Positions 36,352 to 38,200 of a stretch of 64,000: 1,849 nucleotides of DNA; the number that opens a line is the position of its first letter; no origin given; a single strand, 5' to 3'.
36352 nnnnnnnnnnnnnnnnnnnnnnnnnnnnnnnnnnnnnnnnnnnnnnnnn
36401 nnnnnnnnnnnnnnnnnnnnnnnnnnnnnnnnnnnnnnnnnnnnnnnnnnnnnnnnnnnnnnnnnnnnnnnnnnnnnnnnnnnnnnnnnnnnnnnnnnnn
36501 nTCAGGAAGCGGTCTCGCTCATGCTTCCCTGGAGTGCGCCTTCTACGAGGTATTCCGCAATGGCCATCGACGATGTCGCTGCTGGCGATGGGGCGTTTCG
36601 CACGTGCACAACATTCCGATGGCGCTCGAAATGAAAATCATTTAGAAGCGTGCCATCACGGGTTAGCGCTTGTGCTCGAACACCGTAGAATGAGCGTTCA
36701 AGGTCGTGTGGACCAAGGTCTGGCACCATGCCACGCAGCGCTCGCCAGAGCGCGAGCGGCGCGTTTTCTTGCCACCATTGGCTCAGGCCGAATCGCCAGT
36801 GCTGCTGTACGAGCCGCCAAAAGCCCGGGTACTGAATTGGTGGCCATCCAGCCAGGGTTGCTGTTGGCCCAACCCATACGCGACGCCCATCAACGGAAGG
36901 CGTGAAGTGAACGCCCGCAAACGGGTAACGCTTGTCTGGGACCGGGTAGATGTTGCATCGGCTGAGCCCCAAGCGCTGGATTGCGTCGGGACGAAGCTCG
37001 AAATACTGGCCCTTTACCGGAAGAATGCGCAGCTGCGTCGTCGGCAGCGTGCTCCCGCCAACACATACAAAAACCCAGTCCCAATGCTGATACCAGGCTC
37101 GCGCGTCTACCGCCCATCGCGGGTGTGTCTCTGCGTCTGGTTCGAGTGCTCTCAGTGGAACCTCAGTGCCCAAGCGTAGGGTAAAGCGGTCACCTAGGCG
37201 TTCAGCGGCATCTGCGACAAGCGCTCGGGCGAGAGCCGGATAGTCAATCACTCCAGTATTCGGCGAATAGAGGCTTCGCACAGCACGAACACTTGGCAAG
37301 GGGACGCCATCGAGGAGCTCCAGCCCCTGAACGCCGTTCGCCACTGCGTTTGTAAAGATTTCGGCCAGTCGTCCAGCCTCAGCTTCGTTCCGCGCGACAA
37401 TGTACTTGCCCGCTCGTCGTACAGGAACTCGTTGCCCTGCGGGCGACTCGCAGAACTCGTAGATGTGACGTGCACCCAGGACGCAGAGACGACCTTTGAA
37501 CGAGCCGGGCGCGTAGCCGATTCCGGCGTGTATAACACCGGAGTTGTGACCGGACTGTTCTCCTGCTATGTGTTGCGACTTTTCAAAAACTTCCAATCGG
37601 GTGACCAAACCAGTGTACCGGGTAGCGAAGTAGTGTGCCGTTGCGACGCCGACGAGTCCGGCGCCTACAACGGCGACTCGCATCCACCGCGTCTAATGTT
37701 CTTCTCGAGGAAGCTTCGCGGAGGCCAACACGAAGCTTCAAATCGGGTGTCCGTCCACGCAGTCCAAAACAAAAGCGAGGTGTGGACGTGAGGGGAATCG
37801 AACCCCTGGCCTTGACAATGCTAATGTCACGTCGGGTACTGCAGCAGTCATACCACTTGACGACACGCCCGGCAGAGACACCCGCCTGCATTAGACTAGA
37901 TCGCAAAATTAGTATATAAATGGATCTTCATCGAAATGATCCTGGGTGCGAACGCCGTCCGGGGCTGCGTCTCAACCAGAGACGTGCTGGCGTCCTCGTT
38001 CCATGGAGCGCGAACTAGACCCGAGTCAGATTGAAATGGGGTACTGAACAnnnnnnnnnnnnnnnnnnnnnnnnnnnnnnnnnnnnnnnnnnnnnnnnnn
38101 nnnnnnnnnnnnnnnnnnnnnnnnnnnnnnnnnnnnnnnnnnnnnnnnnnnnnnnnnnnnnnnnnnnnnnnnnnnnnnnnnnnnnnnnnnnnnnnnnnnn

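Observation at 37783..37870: tRNA-Ala(AGC) gene interrupted by a 16-nt intervening sequence at the D-arm/anticodon-stem junction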

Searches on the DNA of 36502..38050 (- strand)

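Call 6: search_rna_families(source=window, start=37600, end=38050, threshold=evalue, show_alignments=2)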
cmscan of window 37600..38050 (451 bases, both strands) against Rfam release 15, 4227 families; matches with E-value up to 1: 3.
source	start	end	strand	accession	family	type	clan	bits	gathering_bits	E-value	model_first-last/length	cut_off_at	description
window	37783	37870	-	RF00005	tRNA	Gene; tRNA;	CL00001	48.3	29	2.1e-09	1-71/71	no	tRNA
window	37738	37808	-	RF04321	tmRNA_permuted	Gene;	-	16.1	47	0.32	35-105/213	no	permuted transfer-messenger RNA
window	37699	37754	-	RF02133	HOXB13-AS1_2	Gene; lncRNA;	-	14.8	40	0.5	1-81/81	no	HOXB13 antisense RNA 1 conserved region 2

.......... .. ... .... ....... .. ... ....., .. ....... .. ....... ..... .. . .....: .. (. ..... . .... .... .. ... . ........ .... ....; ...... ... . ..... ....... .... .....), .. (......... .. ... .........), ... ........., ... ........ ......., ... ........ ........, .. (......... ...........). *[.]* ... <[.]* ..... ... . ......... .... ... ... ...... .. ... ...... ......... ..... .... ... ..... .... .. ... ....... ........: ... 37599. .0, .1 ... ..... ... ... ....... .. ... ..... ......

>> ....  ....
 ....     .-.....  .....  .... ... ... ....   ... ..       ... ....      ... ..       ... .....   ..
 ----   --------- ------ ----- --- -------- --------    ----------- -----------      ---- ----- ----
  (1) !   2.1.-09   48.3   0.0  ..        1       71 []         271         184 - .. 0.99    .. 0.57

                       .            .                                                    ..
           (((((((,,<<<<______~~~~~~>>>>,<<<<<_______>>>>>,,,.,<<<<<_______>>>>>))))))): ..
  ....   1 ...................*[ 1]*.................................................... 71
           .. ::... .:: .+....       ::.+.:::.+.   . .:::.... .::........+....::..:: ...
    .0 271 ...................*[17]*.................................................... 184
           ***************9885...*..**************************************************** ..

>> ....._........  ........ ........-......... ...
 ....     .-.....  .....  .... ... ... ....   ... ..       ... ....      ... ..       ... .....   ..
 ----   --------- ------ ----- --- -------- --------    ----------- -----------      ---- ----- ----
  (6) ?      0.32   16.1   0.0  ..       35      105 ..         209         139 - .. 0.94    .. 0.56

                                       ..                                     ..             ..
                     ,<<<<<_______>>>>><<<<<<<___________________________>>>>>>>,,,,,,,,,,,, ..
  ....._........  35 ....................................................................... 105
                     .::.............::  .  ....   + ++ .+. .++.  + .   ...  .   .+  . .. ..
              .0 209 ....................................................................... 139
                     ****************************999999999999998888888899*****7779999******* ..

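Call 18: search_rna_families(sources=[L001, L002, L007, L008, L009], threshold=gathering, show_alignments=5)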
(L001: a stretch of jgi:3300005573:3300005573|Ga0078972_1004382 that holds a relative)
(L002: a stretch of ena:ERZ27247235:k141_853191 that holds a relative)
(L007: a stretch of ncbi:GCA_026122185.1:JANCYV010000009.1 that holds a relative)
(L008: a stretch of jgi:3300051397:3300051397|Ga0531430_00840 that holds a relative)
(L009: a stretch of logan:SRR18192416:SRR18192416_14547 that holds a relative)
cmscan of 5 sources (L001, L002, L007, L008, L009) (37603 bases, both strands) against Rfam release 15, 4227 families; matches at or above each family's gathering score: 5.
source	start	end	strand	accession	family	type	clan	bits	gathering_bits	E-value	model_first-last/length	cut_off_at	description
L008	3821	3908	+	RF00005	tRNA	Gene; tRNA;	CL00001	51.2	29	2.8e-08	1-71/71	no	tRNA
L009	3821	3908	+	RF00005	tRNA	Gene; tRNA;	CL00001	51.2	29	2.8e-08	1-71/71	no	tRNA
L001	2814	2901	+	RF00005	tRNA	Gene; tRNA;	CL00001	48.3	29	1.7e-07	1-71/71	no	tRNA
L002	2814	2901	+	RF00005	tRNA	Gene; tRNA;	CL00001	48.3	29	1.7e-07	1-71/71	no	tRNA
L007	3819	3908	+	RF00005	tRNA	Gene; tRNA;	CL00001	48.1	29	1.9e-07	1-71/71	no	tRNA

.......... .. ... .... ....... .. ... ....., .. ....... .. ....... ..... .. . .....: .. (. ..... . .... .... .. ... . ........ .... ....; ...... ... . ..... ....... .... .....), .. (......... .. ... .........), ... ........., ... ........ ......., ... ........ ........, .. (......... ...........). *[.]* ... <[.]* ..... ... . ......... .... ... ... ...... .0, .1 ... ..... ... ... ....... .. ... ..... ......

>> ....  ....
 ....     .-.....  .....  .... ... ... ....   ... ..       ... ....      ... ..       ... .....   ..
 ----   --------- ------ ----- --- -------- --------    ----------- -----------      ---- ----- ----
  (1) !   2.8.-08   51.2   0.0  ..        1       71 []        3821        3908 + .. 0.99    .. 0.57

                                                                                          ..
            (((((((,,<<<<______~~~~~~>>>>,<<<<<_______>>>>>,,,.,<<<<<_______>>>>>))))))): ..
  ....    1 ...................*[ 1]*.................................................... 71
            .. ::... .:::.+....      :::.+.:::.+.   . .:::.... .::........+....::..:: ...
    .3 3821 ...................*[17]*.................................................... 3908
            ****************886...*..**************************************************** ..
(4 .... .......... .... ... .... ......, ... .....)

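Call 29: search_rna_families(sources=[L010], threshold=gathering, show_alignments=3)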
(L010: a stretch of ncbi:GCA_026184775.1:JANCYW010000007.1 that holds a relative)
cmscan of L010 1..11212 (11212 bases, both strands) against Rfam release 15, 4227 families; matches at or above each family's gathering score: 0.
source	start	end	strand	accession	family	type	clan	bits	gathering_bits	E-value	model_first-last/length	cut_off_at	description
